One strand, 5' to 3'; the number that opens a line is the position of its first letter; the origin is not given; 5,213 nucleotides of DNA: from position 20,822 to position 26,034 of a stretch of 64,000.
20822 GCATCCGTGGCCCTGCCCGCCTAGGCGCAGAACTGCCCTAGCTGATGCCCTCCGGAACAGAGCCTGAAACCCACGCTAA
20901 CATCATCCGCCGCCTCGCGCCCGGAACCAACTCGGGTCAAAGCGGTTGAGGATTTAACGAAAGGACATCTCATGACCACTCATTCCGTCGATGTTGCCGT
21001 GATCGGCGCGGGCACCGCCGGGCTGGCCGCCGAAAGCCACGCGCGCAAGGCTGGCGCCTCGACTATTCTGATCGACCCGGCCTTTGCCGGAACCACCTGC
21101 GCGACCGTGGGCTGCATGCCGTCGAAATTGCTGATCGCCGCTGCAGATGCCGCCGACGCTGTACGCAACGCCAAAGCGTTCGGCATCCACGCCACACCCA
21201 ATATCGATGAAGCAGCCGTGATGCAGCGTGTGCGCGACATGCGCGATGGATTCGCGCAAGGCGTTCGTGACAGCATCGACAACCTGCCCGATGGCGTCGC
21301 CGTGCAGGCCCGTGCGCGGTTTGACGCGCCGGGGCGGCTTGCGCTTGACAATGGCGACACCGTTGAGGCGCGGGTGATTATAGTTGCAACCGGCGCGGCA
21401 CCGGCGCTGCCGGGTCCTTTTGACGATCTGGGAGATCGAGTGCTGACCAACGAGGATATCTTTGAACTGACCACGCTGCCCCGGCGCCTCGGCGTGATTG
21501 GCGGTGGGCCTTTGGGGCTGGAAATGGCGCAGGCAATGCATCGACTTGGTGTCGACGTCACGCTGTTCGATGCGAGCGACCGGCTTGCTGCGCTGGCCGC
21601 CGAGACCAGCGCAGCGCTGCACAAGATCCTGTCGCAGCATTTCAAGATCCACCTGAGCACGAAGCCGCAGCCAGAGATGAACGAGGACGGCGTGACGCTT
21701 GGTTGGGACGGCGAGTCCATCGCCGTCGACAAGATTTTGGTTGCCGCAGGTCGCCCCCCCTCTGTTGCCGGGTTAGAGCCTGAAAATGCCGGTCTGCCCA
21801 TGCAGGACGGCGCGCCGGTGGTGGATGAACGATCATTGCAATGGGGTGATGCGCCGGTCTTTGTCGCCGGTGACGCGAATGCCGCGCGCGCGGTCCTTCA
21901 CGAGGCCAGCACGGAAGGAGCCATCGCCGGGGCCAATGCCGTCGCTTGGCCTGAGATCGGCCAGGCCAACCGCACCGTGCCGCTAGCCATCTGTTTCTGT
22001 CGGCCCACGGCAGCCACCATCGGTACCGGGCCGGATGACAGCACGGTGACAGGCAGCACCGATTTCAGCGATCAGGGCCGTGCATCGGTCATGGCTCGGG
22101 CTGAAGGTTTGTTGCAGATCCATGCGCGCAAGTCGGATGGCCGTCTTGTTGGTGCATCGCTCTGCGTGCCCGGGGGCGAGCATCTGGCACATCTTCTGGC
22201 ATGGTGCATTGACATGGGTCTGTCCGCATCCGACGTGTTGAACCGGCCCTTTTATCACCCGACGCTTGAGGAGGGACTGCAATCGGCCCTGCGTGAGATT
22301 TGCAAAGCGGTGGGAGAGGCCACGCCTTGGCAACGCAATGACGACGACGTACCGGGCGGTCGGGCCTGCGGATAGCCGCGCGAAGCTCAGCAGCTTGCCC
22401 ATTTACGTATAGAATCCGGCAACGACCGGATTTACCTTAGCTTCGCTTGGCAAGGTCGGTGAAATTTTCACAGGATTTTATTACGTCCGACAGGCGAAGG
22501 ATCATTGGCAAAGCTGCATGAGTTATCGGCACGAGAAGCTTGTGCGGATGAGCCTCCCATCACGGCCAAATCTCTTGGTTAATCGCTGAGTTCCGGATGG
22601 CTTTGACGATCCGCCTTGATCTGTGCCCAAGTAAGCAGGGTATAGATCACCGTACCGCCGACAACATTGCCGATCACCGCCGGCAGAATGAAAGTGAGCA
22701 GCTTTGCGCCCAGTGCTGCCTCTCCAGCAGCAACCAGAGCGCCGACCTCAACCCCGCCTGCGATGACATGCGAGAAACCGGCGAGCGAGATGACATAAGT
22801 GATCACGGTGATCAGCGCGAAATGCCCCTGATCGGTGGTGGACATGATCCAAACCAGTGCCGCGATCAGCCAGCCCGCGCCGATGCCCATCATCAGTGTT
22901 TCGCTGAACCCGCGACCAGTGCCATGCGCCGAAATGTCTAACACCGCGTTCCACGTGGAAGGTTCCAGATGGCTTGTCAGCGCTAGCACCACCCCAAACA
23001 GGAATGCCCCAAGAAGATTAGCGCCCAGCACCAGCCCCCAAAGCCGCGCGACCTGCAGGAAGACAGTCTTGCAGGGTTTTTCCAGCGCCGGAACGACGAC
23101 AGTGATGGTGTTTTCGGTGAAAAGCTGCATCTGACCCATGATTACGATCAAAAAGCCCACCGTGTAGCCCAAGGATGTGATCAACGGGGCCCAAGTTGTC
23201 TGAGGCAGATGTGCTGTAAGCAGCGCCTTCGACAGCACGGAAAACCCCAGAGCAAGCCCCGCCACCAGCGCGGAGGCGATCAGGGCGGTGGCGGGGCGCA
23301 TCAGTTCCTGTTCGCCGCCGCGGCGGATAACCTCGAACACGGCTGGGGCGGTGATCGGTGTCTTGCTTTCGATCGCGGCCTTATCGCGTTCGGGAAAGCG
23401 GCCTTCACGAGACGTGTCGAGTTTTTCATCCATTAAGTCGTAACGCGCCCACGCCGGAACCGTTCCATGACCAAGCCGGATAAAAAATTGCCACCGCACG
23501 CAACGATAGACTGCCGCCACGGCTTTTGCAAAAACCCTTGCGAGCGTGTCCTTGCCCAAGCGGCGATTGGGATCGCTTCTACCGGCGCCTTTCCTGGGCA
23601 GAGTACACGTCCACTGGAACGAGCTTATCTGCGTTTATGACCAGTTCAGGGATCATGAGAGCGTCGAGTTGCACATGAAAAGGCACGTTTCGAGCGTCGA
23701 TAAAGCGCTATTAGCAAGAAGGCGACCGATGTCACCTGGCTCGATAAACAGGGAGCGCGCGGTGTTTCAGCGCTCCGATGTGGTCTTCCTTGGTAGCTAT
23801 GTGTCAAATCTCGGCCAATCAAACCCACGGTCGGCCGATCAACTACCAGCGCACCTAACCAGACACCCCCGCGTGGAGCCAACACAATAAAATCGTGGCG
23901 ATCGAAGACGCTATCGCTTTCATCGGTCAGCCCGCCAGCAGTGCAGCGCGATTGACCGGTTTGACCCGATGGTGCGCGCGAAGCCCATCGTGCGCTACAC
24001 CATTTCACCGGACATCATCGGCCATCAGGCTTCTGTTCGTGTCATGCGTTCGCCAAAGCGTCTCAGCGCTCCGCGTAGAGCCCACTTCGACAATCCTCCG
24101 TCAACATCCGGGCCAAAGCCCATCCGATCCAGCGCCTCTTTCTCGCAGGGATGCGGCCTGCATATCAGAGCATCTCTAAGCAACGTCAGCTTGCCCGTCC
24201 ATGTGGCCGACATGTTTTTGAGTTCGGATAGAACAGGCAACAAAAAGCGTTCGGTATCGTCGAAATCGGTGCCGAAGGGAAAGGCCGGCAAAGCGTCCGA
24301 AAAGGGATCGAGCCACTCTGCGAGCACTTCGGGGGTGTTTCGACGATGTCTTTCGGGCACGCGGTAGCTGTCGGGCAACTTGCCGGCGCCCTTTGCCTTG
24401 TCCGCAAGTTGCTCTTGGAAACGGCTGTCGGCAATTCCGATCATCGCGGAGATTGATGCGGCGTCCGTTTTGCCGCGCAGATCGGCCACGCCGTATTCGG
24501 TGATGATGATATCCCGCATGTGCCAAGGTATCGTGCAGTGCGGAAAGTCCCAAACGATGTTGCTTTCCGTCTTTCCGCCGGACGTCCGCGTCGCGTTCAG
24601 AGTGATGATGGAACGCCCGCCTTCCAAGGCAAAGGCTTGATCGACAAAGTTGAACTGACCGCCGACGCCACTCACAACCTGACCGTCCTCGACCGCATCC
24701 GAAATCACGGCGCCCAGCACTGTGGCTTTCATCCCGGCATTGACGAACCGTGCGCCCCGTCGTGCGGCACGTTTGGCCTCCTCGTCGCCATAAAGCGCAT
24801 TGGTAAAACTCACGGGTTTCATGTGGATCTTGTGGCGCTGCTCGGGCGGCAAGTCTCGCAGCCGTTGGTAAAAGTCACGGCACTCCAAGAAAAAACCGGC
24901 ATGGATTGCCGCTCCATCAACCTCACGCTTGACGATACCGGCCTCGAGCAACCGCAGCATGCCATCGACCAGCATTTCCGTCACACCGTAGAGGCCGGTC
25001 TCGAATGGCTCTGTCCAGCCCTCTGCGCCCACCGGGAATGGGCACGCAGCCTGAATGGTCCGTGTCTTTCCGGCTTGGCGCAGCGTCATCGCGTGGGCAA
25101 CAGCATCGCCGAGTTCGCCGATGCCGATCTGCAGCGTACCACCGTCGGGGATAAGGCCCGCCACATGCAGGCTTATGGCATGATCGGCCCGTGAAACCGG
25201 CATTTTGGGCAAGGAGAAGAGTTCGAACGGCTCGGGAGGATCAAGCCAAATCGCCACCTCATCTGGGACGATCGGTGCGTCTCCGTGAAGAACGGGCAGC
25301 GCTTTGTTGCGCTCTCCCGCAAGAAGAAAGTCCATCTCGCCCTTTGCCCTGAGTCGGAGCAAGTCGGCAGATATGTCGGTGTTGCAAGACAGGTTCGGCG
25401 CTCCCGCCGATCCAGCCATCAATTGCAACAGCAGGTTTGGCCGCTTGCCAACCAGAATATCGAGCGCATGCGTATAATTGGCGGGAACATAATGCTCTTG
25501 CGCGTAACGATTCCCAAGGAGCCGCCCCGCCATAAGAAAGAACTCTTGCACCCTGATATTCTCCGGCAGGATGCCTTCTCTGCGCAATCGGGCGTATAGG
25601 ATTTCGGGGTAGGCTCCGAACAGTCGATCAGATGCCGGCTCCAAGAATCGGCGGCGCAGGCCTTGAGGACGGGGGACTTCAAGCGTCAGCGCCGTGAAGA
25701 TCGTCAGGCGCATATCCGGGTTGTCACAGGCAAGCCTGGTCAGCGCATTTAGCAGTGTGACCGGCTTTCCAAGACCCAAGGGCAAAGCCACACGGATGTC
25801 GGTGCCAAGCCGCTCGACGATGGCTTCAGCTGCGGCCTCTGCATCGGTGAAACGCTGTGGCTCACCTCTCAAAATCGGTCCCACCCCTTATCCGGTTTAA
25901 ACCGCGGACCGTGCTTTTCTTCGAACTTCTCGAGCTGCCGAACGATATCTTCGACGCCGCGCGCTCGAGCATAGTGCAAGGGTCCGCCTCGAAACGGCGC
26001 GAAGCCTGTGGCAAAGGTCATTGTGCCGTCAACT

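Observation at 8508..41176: A ~33-kb island pre-wired to the general stress sigma factor EcfG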

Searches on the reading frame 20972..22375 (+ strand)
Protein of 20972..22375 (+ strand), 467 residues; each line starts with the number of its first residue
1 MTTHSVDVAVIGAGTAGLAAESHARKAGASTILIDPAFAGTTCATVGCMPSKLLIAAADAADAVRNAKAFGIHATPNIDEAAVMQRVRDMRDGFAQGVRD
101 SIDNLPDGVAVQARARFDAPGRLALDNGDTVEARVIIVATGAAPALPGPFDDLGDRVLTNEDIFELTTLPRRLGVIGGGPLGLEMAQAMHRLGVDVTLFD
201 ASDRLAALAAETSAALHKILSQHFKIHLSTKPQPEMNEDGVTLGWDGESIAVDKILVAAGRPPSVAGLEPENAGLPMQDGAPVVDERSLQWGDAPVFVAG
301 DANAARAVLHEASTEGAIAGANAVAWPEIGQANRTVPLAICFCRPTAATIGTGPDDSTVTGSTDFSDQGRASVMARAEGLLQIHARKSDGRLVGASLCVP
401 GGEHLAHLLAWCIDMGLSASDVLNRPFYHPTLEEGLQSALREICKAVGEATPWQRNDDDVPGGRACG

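Call 13: search_protein_families(library=pfam, proteins=[window:20972-22375:+], max_evalue=0.01)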
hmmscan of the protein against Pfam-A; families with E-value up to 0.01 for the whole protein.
window:20972-22375:+ (467 aa): 21 families
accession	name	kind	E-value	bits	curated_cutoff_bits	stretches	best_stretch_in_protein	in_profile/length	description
PF07992.20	Pyr_redox_2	-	2.9e-47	162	26.1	1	7-315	2-290/291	Pyridine nucleotide-disulphide oxidoreductase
PF00070.33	Pyr_redox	-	5.1e-13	49.8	22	1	172-233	1-64/82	Pyridine nucleotide-disulphide oxidoreductase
PF02852.28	Pyr_redox_dim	-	1.2e-11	45.2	25.3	1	340-439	4-109/110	Pyridine nucleotide-disulphide oxidoreductase, dimerisation domain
PF01134.28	GIDA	-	3.7e-10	39.9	22.1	1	7-100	1-103/391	Glucose inhibited division protein A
PF13450.12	NAD_binding_8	-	5.4e-09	36.6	21.9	1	175-211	1-37/68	NAD(P)-binding Rossmann-like domain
PF01262.27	AlaDh_PNT_C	-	3.9e-07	30.1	23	0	6-36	29-59/214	Alanine dehydrogenase/PNT, C-terminal domain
PF01266.30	DAO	-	8e-07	29.3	27.9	1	7-52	1-49/353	FAD dependent oxidoreductase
PF13738.12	Pyr_redox_3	-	8.2e-07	29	30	1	129-226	121-220/305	Pyridine nucleotide-disulphide oxidoreductase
PF03486.20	HI0933_like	-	1.5e-06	28.3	50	0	7-36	2-31/244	HI0933-like protein Rossmann domain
PF02737.24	3HCDH_N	-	6.6e-06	26.6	22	1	173-218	2-47/180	3-hydroxyacyl-CoA dehydrogenase, NAD binding domain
PF13434.12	Lys_Orn_oxgnase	-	1.3e-05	24.9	21.3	1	126-219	141-237/339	L-lysine 6-monooxygenase/L-ornithine 5-monooxygenase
PF05834.18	Lycopene_cycl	-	1.6e-05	24.6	23.4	0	7-144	1-143/380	Lycopene cyclase protein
PF01494.25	FAD_binding_3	-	6e-05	22.9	22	0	175-203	6-34/349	FAD binding domain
PF02826.25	2-Hacid_dh_C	-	0.00017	21.4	25.1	0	171-222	37-91/178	D-isomer specific 2-hydroxyacid dehydrogenase, NAD binding domain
PF12831.13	FAD_oxidored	-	0.00028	20.7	27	1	7-36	1-30/416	FAD dependent oxidoreductase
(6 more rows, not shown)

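Call 39: search_protein_families(library=ncbifam, proteins=[window:20972-22375:+], max_evalue=0.001)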
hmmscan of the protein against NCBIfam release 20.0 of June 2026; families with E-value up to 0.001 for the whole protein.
window:20972-22375:+ (467 aa): 78 families (the best 25 are shown)
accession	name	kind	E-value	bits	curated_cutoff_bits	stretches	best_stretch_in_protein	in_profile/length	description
NF004939.0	PRK06292.1-1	equivalog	3.6e-146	487.6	435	1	1-448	1-463/476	dihydrolipoyl dehydrogenase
TIGR01350.1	lipoamide_DH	equivalog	1.6e-66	224.9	408.8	1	6-444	2-455/461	dihydrolipoyl dehydrogenase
TIGR02053.1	MerA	equivalog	1.5e-65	222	454.45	1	7-439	2-449/465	mercury(II) reductase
NF004991.0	PRK06370.1-3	subfamily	5e-62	210.1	620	1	6-437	36-481/509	FAD-containing oxidoreductase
NF005884.0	PRK07846.1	equivalog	1.2e-52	179.1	501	1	5-443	3-451/454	mycothione reductase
NF004992.0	PRK06370.1-4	equivalog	1.7e-49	168.6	629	1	4-443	3-455/459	FAD-containing oxidoreductase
NF004943.0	PRK06292.2-1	equivalog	4.3e-49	167.5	432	1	5-443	3-455/456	dihydrolipoyl dehydrogenase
NF004947.0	PRK06292.2-5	equivalog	7.8e-49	166.8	592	1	5-442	3-457/474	dihydrolipoyl dehydrogenase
TIGR03452.1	mycothione_red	equivalog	5.3e-48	164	635.65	1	6-440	3-449/452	mycothione reductase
NF005883.0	PRK07845.1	equivalog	3.4e-43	148.3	479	1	7-444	4-460/466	NAD(P)H-quinone dehydrogenase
NF004946.0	PRK06292.2-4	subfamily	1.4e-42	146.1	634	1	5-456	3-484/487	dihydrolipoyl dehydrogenase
NF010311.1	PRK13748.1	subfamily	2.8e-40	138.7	600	1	4-446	96-551/560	mercury(II) reductase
NF004776.0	PRK06116.1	equivalog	1.4e-39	136.4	480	1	4-434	3-444/450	glutathione-disulfide reductase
TIGR01424.1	gluta_reduc_2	equivalog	1.3e-35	122.8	606.05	1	6-435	3-441/446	glutathione-disulfide reductase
NF003585.0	PRK05249.1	equivalog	1.9e-35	122.4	465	1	3-439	4-453/464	Si-specific NAD(P)(+) transhydrogenase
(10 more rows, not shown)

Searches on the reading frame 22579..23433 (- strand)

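Call 13: search_protein_families(library=pfam, proteins=[window:22579-23433:-], max_evalue=0.01)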
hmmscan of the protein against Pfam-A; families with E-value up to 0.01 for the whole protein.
window:22579-23433:- (284 aa): 2 families
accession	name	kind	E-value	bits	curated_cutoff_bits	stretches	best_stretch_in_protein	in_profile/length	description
PF01226.23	Form_Nir_trans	-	1.2e-41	143.2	34.6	1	32-269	2-239/240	Formate/nitrite transporter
PF10136.14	SpecificRecomb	-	0.0011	17.8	24.6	1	50-102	323-375/639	Site-specific recombinase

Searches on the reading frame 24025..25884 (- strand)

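Call 13: search_protein_families(library=pfam, proteins=[window:24025-25884:-], max_evalue=0.01)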
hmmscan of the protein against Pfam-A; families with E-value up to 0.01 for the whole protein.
window:24025-25884:- (619 aa): 1 family
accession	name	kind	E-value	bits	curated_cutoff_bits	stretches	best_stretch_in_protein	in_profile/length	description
PF13336.12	AcetylCoA_hyd_C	-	2.3e-37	128.7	23.7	1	338-497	5-154/154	Acetyl-CoA hydrolase/transferase C-terminal domain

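Call 39: search_protein_families(library=ncbifam, proteins=[window:24025-25884:-], max_evalue=0.001)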
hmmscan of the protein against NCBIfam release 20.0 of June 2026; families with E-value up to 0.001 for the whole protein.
window:24025-25884:- (619 aa): 4 families
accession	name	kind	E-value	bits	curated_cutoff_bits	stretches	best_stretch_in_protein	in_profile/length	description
TIGR03948.1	butyr_acet_CoA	equivalog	6.7e-14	51.5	674.8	1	301-498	242-435/445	butyryl-CoA:acetate CoA-transferase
NF053666.1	BtrAceCoATfers1341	equivalog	5.3e-12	45.4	740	1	302-496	282-458/492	butyryl-CoA:acetate CoA transferase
TIGR03458.1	YgfH_subfam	subfamily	3.4e-11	42.5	658.7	1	298-500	278-462/489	succinate CoA transferase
NF053853.1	ScActCoATferScpC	equivalog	1.6e-07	30.5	500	1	296-498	280-464/493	succinyl-CoA:acetate CoA-transferase ScpC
